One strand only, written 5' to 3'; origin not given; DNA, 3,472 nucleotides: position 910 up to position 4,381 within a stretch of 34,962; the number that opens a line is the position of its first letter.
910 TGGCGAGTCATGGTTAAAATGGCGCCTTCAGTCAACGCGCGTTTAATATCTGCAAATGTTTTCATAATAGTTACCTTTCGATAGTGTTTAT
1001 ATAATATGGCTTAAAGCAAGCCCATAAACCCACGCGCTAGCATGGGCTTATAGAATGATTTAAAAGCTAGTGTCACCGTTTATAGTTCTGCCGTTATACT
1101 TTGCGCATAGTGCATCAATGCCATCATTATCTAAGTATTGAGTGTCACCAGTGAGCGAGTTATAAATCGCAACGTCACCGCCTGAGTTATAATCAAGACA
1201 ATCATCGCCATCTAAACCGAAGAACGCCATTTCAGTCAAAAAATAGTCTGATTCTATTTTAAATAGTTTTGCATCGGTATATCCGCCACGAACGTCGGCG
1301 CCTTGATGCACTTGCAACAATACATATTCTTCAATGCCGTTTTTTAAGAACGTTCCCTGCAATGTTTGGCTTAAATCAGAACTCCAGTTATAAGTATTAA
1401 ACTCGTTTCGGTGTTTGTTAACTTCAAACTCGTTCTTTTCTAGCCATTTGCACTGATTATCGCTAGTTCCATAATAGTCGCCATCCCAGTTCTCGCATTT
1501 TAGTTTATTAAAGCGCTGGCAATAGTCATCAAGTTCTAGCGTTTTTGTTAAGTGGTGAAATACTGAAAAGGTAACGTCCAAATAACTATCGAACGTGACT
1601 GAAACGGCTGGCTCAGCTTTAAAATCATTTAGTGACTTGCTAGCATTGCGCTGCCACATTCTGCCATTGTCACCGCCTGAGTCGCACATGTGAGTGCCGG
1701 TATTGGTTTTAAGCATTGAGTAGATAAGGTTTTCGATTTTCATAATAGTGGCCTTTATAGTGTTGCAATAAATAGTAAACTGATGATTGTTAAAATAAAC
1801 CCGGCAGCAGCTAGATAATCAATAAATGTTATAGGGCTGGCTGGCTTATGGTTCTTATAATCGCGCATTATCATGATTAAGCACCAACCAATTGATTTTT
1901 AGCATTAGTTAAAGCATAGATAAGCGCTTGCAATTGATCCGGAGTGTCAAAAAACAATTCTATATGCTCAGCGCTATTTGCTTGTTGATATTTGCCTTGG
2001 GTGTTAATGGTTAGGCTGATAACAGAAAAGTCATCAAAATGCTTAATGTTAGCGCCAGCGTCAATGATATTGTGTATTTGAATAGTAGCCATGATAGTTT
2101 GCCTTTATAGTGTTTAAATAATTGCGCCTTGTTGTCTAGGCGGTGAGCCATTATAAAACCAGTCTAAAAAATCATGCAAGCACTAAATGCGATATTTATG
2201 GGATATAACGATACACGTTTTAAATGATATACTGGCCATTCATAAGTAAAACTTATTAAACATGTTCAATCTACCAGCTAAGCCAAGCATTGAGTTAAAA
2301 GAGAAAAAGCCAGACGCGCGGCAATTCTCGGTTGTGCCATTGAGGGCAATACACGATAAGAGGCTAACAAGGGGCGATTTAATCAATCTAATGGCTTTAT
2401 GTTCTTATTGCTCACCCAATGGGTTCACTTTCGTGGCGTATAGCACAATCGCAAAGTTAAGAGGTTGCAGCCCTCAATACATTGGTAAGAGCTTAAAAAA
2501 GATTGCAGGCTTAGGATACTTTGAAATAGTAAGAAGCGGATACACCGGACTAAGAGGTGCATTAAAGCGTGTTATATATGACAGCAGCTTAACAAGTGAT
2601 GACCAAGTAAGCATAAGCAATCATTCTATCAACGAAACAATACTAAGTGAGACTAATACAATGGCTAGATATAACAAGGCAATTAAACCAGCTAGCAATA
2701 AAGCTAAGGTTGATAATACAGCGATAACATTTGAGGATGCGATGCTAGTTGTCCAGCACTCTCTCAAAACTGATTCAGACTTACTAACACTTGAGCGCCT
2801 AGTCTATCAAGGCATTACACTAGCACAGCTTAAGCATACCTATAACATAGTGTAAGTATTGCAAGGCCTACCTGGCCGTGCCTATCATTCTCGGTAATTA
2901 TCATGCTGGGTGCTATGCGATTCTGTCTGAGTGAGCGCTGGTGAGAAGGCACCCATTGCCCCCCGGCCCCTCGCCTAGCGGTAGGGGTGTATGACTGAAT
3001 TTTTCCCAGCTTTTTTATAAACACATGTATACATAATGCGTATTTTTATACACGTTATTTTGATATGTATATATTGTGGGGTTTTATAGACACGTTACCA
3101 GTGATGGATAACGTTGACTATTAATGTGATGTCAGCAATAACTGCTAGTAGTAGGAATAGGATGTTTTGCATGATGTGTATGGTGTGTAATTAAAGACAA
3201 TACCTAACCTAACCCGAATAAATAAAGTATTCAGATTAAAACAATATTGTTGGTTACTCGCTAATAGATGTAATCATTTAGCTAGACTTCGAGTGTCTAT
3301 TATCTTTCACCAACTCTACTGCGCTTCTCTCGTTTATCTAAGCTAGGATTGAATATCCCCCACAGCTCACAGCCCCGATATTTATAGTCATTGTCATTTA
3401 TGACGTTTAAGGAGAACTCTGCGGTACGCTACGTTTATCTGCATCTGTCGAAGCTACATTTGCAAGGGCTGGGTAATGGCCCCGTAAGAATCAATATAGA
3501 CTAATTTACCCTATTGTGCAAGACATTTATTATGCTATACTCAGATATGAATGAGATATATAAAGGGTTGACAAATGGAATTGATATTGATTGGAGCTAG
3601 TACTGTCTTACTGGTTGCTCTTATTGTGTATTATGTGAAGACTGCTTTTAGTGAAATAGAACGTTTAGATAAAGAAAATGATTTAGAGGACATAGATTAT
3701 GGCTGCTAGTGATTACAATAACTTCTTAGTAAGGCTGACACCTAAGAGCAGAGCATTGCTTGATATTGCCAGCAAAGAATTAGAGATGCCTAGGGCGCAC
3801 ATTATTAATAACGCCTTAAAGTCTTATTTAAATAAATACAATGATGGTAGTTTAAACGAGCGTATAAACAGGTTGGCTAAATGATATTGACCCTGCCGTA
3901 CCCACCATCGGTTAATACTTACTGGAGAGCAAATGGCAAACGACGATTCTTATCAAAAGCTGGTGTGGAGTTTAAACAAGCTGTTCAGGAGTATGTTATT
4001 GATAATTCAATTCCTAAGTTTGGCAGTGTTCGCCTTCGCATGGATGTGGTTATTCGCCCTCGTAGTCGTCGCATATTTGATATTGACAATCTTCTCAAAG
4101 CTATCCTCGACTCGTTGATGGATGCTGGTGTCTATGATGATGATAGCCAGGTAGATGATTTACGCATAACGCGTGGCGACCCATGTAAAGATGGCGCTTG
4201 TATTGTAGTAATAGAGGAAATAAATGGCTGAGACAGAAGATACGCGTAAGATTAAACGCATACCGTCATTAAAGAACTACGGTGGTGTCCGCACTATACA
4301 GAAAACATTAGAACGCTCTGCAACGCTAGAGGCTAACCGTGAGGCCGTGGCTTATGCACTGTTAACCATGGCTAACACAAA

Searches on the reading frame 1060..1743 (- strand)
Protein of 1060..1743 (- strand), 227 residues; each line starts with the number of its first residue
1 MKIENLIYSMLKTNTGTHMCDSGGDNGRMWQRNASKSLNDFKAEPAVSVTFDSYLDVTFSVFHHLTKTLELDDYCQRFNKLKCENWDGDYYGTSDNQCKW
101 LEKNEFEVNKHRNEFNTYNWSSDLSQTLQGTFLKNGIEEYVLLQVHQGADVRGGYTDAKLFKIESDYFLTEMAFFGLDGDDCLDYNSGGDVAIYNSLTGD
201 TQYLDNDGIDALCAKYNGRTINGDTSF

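Call 26: search_protein_families(library=pfam, proteins=[window:1060-1743:-], max_evalue=0.001)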
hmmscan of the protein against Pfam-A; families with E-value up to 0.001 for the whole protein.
window:1060-1743:- (227 aa): 0 families

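Call 59: search_protein_families(library=phrogs, proteins=[window:1060-1743:-], max_evalue=0.001)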
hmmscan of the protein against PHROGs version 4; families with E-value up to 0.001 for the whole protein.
window:1060-1743:- (227 aa): 2 families
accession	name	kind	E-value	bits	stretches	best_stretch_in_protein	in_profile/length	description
phrog_11344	-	unknown function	1.2e-22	81.7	1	5-166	9-182/273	-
phrog_15079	-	unknown function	2e-05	25.2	1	105-172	118-187/243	-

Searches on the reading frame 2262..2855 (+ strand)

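Call 59: search_protein_families(library=phrogs, proteins=[window:2262-2855:+], max_evalue=0.001)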
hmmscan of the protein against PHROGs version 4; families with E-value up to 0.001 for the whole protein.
window:2262-2855:+ (197 aa): 1 family
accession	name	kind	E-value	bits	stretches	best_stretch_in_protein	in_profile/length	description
phrog_8102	-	DNA, RNA and nucleotide metabolism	0.0003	21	1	23-139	20-136/337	replication initiation protein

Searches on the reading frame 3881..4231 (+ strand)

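Call 59: search_protein_families(library=phrogs, proteins=[window:3881-4231:+], max_evalue=0.001)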
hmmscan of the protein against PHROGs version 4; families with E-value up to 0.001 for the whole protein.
window:3881-4231:+ (116 aa): 6 families
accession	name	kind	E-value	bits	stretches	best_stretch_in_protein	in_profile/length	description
phrog_34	-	DNA, RNA and nucleotide metabolism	2.5e-36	126.7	1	1-115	75-195/259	RusA-like Holliday junction resolvase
phrog_1532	-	unknown function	1.4e-15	57.8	1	50-114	8-72/80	-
phrog_140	-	DNA, RNA and nucleotide metabolism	9.6e-10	39.5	1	23-97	63-152/219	RusA-like Holliday junction resolvase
phrog_1682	-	DNA, RNA and nucleotide metabolism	4e-07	30.7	1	9-99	38-130/387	RusA-like Holliday junction resolvase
phrog_11573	-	unknown function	0.0002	22.6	1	8-98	9-93/110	-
phrog_9036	-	unknown function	0.00055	20.6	0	3-107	80-202/229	-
